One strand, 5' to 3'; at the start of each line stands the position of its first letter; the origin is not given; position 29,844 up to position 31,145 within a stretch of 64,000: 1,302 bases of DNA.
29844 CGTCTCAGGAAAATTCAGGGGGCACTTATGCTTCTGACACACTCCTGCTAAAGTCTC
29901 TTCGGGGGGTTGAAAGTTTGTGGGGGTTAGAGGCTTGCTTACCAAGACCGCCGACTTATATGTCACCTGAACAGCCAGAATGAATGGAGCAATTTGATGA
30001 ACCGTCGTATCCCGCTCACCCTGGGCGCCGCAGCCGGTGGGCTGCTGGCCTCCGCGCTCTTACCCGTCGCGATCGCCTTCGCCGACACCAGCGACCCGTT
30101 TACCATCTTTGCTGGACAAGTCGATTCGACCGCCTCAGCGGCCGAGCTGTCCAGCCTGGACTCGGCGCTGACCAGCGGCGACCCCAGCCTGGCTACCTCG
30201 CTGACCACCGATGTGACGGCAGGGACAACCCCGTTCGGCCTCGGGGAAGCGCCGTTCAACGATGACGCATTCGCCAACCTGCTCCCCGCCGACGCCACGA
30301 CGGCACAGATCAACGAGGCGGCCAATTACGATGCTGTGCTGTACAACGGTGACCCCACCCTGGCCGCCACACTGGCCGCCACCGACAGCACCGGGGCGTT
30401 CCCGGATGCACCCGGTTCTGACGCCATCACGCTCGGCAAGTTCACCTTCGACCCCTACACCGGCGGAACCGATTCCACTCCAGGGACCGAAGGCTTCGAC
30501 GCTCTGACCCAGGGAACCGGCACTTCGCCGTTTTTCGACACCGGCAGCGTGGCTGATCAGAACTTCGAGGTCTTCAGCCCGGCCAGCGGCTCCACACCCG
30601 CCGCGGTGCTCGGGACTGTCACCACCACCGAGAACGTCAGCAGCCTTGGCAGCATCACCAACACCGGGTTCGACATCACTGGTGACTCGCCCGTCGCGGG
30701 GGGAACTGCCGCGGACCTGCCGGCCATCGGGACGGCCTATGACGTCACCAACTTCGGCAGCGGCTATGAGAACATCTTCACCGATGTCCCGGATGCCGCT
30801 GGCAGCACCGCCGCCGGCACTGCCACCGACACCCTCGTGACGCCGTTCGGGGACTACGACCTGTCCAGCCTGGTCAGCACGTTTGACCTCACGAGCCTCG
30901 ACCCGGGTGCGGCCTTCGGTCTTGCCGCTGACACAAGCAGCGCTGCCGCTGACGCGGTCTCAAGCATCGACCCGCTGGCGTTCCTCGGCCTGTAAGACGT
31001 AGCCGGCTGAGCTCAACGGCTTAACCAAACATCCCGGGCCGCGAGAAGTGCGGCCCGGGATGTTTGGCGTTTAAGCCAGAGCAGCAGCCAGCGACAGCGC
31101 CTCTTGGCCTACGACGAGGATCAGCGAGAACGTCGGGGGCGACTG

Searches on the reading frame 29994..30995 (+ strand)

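Call 18: search_protein_families(library=pfam, proteins=[window:29994-30995:+], max_evalue=1)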
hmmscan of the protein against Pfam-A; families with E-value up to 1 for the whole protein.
window:29994-30995:+ (333 aa): 1 family
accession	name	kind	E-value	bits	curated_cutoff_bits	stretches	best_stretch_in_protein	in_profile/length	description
PF11239.13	DUF3040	-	0.22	12.2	24.7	0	51-73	10-32/84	Protein of unknown function (DUF3040)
